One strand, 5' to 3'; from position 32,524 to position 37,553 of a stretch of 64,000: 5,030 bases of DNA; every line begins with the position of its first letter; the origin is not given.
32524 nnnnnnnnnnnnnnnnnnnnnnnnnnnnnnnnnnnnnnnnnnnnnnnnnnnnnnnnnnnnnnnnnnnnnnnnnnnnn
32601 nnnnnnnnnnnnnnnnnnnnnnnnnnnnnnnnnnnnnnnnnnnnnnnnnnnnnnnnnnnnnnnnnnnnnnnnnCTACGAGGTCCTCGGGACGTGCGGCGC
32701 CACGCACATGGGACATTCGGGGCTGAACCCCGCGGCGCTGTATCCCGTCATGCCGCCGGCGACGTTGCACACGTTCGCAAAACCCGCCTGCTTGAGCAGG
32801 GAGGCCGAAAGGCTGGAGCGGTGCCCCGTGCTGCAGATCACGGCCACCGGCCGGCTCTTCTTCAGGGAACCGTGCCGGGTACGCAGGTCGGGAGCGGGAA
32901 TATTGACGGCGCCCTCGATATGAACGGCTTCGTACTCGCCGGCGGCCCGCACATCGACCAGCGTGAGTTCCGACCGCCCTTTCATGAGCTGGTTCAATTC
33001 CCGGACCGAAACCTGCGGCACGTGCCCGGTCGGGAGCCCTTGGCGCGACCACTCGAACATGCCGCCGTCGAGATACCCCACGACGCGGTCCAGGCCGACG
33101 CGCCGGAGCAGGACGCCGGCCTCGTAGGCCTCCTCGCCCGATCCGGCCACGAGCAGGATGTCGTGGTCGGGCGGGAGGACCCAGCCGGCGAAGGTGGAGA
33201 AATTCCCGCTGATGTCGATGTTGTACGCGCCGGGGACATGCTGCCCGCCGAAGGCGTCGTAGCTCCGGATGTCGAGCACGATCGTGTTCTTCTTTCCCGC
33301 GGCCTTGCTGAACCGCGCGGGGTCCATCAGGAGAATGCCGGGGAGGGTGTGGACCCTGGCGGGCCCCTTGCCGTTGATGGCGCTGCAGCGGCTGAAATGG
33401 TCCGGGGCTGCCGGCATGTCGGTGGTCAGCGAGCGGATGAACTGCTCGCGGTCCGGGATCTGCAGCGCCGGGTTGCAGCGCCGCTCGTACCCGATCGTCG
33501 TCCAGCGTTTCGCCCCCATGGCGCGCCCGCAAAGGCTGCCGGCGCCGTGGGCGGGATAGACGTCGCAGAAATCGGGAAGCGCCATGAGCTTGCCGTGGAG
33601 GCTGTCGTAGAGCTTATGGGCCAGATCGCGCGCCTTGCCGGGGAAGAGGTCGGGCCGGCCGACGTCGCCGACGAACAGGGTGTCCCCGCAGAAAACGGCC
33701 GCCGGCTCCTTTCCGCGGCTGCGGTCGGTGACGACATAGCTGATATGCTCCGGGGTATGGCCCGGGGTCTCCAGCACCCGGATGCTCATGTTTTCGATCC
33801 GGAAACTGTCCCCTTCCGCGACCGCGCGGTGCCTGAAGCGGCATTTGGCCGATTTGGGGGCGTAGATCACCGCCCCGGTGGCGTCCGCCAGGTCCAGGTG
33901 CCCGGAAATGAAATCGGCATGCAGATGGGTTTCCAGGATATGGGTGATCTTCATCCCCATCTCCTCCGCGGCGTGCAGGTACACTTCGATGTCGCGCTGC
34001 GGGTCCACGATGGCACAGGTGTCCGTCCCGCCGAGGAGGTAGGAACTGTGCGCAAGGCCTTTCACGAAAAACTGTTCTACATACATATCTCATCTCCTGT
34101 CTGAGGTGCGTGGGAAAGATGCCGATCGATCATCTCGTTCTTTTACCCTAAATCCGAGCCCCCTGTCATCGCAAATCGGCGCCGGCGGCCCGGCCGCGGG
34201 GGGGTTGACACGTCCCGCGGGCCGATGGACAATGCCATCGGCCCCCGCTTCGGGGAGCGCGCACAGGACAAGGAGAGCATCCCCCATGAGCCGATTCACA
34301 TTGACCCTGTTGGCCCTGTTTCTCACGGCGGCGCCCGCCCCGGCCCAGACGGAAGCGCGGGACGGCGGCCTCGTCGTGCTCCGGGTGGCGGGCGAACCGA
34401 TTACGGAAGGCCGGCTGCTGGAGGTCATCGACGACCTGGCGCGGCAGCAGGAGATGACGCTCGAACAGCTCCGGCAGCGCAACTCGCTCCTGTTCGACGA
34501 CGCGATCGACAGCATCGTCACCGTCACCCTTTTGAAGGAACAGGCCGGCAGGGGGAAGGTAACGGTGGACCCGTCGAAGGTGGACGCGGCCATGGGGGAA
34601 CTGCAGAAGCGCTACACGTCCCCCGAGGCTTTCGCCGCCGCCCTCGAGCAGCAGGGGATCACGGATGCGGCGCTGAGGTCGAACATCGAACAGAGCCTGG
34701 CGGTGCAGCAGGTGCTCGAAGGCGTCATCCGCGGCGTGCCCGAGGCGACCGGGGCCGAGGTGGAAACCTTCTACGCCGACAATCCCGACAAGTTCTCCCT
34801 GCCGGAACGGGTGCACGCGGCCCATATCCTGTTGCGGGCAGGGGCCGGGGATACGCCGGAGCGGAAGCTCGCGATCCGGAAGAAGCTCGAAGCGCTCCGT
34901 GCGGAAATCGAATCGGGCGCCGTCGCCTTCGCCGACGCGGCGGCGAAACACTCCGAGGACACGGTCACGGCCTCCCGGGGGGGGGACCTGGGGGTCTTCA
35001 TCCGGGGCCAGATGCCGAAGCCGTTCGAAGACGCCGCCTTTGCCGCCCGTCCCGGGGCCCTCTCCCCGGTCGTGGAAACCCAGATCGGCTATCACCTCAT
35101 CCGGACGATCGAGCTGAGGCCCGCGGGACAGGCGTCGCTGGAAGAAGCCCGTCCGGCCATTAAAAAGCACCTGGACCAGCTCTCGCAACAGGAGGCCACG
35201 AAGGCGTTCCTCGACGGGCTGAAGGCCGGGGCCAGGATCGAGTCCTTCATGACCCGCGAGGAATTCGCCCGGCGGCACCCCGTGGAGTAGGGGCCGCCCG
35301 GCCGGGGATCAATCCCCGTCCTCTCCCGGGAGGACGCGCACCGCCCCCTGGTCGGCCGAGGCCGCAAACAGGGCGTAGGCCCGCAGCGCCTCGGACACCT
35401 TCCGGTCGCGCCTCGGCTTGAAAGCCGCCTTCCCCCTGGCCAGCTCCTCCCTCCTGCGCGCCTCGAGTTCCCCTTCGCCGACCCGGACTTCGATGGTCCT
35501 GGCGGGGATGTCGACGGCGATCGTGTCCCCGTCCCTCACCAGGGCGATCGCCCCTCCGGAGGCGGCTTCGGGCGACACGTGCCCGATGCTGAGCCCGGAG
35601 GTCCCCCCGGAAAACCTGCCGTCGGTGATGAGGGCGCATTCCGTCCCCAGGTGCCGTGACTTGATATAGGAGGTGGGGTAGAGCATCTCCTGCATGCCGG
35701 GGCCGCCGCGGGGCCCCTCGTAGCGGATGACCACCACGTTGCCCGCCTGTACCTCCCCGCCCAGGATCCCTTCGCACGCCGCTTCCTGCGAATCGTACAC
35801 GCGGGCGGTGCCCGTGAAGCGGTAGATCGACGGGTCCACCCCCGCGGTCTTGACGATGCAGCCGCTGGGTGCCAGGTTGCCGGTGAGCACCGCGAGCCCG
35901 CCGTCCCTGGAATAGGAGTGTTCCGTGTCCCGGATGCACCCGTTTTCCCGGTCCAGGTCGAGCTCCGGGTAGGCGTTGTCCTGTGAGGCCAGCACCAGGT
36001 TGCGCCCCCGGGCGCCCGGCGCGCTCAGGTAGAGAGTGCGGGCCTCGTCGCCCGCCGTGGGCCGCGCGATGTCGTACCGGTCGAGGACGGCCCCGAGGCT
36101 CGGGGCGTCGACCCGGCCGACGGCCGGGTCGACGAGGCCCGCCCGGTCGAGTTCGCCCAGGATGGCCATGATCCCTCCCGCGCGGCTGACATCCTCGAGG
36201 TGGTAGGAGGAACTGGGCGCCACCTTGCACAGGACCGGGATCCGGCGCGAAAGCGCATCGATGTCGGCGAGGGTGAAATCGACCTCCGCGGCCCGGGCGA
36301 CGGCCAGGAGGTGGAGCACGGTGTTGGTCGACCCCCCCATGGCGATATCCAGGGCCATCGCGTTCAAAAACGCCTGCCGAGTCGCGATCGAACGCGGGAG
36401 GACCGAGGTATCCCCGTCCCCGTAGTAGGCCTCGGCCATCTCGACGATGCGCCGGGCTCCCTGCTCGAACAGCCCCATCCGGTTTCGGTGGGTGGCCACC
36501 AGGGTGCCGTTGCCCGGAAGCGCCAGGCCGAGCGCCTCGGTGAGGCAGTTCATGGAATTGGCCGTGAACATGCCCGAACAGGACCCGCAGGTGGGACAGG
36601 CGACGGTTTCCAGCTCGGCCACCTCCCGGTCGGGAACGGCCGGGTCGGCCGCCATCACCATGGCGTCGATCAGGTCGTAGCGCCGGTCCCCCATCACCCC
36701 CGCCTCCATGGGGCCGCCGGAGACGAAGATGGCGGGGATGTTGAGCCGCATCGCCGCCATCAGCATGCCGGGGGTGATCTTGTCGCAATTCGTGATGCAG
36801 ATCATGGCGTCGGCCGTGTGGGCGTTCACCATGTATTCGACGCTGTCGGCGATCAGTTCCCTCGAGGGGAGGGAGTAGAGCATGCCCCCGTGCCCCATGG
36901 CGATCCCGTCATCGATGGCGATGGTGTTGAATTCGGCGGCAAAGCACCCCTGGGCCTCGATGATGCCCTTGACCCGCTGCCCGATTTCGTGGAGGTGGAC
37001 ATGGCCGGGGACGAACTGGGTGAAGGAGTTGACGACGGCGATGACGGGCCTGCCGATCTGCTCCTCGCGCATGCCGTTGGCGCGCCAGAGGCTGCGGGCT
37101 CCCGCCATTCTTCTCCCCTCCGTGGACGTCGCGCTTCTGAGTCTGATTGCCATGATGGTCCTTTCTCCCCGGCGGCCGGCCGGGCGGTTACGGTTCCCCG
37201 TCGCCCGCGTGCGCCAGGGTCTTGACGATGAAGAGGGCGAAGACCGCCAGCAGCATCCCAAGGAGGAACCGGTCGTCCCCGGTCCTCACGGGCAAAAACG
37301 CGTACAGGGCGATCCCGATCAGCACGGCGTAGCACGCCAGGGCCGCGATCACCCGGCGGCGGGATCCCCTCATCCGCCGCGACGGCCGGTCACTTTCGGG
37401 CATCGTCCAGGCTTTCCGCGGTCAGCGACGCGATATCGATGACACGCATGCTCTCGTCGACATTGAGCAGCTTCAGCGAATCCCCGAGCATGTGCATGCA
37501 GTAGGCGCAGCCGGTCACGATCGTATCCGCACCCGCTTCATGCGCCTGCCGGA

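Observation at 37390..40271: Fused NarI-like cytochrome b / HdrD-like Fe-S oxidoreductase divergent from an iron-sulfur flavoprotein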

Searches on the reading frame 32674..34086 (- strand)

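Call 3: search_protein_families(library=pfam, proteins=[window:32674-34086:-], max_evalue=0.01)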
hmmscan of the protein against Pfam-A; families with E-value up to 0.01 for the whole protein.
window:32674-34086:- (470 aa): 3 families
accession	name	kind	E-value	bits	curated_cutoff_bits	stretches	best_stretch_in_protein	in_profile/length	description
PF00581.25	Rhodanese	-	9.2e-33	113.2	22.2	2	361-451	2-101/102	Rhodanese-like domain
PF00753.33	Lactamase_B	-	7.6e-15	55.8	22.7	1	10-163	3-177/196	Metallo-beta-lactamase superfamily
PF12706.13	Lactamase_B_2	-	0.00077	19.6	27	1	45-139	29-146/200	Beta-lactamase superfamily domain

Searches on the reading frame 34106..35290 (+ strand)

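Call 3: search_protein_families(library=pfam, proteins=[window:34106-35290:+], max_evalue=0.01)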
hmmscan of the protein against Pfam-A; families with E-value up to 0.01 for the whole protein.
window:34106-35290:+ (394 aa): 7 families
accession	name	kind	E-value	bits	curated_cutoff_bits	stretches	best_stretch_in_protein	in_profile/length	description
PF00639.27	Rotamase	-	4.8e-24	85.6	21.7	1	240-335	1-96/97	PPIC-type PPIASE domain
PF13616.12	Rotamase_3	-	1.3e-22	81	22.5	1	232-336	12-114/116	PPIC-type PPIASE domain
PF13145.12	Rotamase_2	-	6.9e-16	59.6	27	1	217-350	4-121/121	PPIC-type PPIASE domain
PF13624.11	SurA_N_3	-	1.3e-10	41.8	27.2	1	81-203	31-161/162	SurA-like N-terminal domain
PF09312.16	SurA_N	-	1.1e-06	29.2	30.8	1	129-203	42-117/118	SurA N-terminal domain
PF05698.19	Trigger_C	-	0.0018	18.7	22.7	1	113-205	62-162/162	Bacterial trigger factor protein (TF) C-terminus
PF13623.11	SurA_N_2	-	0.0086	16.4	28.5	0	84-172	36-122/145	SurA-like N-terminal domain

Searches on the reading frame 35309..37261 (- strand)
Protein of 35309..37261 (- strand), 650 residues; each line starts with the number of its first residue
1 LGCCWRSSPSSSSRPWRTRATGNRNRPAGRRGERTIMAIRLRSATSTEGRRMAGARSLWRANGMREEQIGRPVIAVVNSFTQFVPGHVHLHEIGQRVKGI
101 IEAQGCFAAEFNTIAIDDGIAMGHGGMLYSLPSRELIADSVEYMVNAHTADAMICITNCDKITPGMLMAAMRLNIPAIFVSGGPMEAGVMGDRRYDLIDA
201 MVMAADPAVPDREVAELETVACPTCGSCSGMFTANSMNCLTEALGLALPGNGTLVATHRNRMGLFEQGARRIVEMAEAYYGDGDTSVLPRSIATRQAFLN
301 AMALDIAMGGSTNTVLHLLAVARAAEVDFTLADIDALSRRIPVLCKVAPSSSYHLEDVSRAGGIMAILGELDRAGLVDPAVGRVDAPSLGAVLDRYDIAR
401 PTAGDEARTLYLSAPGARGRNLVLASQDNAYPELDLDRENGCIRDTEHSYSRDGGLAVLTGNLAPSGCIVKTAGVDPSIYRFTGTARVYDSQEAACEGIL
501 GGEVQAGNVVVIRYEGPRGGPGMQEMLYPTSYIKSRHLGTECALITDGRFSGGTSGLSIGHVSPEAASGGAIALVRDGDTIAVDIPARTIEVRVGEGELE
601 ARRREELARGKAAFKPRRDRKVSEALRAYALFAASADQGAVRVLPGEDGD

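Call 3: search_protein_families(library=pfam, proteins=[window:35309-37261:-], max_evalue=0.01)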
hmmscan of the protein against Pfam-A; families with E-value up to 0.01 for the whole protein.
window:35309-37261:- (650 aa): 2 families
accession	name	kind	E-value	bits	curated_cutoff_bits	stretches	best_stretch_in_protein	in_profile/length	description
PF00920.27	ILVD_EDD_N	-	5e-123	410.7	27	1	71-389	1-313/316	Dihydroxy-acid/6-phosphogluconate dehydratase N-terminal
PF24877.1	ILV_EDD_C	-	6.7e-73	244.6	27.7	1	442-640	2-191/191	Dihydroxy-acid/6-phosphogluconate dehydratase C-terminal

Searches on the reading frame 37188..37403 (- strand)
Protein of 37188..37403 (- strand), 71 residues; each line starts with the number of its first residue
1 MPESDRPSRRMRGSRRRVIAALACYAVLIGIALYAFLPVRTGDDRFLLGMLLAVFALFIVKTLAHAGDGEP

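Call 37: search_protein_families(library=pfam, proteins=[window:37188-37403:-], max_evalue=0.01)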
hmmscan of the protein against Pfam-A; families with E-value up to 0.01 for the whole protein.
window:37188-37403:- (71 aa): 1 family
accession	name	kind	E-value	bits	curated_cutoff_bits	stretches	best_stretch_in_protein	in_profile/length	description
PF01757.29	Acyl_transf_3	-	0.0074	15.8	31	1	6-61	201-260/326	Acyltransferase domain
